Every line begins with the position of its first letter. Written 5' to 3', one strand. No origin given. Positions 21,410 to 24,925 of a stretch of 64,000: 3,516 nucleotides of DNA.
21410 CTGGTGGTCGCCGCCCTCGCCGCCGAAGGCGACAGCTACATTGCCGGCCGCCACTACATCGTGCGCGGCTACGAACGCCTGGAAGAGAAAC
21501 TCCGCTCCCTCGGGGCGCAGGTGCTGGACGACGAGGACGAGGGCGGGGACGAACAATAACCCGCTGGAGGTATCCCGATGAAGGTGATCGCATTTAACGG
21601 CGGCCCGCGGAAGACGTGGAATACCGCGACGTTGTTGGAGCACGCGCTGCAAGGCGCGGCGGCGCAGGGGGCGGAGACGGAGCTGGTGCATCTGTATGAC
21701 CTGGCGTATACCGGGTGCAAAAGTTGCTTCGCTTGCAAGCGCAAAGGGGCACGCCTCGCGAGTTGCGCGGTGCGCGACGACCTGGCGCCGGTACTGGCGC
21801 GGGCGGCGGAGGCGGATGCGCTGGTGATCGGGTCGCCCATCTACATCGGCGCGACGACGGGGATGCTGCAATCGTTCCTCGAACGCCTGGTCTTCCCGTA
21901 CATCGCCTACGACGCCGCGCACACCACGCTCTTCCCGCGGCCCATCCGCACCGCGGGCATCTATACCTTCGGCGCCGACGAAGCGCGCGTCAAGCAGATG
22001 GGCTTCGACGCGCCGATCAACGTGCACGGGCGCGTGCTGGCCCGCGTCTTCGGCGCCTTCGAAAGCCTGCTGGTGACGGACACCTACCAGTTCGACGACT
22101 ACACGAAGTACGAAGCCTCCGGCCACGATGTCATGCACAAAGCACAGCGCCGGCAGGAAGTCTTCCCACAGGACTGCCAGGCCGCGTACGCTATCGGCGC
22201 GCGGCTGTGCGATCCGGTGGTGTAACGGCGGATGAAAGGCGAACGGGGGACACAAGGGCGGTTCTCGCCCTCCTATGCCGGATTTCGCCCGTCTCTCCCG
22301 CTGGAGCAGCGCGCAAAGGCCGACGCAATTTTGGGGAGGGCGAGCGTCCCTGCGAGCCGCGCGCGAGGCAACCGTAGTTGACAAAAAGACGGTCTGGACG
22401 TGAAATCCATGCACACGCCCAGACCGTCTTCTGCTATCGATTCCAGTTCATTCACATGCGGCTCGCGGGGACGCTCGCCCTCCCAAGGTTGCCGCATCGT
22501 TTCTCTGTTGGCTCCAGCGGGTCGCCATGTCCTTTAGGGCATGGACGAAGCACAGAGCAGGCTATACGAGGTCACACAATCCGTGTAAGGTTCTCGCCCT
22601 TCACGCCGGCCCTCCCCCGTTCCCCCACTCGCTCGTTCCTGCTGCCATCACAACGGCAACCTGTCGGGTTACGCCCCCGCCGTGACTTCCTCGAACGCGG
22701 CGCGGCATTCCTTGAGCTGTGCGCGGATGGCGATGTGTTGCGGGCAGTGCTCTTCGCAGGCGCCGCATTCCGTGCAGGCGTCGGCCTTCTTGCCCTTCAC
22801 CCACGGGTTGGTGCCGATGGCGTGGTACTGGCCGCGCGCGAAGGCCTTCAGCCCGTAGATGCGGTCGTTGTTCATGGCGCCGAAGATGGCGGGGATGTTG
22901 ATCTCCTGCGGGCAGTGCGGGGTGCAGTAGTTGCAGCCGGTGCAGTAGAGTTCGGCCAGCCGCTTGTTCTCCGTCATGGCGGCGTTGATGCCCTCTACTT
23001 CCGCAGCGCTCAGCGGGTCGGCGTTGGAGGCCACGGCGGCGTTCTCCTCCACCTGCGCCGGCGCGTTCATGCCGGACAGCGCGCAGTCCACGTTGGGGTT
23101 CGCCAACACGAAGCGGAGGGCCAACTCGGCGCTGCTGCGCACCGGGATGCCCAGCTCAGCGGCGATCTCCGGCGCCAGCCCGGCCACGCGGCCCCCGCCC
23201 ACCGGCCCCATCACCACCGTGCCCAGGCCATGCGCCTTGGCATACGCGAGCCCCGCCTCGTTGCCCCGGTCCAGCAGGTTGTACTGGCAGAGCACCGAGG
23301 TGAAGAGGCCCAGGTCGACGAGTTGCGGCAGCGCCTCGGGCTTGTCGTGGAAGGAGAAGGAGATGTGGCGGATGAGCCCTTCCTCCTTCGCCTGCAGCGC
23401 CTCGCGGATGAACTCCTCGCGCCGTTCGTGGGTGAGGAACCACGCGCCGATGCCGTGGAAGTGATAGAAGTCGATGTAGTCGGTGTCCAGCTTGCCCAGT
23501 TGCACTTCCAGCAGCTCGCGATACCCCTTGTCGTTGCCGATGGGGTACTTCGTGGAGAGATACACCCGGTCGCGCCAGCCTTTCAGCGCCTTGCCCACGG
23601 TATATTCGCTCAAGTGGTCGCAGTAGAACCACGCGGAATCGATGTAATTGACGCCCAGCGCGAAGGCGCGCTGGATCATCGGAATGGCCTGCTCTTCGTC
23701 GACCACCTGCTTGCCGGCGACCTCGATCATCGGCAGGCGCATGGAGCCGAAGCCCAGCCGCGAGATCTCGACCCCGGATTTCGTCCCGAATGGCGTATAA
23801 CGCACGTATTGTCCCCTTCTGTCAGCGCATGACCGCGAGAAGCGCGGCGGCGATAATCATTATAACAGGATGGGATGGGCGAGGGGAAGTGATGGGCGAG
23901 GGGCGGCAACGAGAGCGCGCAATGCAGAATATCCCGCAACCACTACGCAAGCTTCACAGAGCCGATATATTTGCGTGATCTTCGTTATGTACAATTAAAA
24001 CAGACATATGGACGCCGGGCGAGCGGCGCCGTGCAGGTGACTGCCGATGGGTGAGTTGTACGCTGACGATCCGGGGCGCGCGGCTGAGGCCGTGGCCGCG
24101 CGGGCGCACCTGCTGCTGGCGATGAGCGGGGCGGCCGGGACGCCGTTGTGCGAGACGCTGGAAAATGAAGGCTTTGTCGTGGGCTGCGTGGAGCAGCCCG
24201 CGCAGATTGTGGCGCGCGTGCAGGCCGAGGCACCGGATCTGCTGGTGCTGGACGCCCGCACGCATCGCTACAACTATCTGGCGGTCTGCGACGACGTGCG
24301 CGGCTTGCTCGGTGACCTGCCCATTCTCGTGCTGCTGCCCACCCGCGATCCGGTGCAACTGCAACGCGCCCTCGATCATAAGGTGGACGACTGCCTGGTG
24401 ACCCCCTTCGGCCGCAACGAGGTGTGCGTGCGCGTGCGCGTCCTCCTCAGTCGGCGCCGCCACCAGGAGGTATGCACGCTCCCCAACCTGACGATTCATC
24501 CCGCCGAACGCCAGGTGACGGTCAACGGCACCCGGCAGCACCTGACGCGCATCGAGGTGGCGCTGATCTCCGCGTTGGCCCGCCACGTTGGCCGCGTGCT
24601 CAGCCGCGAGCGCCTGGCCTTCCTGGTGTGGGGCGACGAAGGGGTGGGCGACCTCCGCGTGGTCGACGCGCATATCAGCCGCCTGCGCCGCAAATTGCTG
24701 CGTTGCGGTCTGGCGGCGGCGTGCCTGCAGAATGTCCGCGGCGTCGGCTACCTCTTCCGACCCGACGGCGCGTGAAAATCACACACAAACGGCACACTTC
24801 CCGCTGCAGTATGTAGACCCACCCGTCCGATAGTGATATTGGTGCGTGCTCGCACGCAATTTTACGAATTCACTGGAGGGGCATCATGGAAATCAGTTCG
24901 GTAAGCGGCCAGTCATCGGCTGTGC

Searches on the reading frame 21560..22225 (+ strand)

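Call 24: search_protein_families(library=pfam, proteins=[window:21560-22225:+], max_evalue=0.00001)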
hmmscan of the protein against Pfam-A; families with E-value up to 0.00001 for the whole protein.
window:21560-22225:+ (221 aa): 2 families
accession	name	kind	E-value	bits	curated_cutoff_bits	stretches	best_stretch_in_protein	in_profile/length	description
PF03358.20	FMN_red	-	8.5e-20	71.3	24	1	7-112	1-98/152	NADPH-dependent FMN reductase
PF02525.22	Flavodoxin_2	-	1.1e-07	32.3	27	1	7-145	1-142/198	Flavodoxin-like fold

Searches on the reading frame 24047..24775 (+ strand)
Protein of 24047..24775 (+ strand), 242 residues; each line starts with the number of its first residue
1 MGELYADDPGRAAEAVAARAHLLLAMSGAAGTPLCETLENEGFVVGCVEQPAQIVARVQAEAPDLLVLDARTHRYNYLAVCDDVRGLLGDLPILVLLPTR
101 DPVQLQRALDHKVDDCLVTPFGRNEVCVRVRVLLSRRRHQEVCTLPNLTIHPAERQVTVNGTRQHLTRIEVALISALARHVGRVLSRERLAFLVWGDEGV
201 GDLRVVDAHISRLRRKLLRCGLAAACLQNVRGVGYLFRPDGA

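Call 5: search_protein_families(library=pfam, proteins=[window:24047-24775:+])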
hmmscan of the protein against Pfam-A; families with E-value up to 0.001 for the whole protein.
window:24047-24775:+ (242 aa): 3 families
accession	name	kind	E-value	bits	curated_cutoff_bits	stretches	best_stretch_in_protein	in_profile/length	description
PF00486.34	Trans_reg_C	-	4.8e-20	71.8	26.2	1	163-237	3-77/77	Transcriptional regulatory protein, C terminal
PF00072.30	Response_reg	-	3e-08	34.2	30.2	1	36-130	16-110/111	Response regulator receiver domain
PF21695.3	GlnR_1st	-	0.00013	22.3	27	1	51-133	30-110/111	Transcription regulator GlnR, N-terminal domain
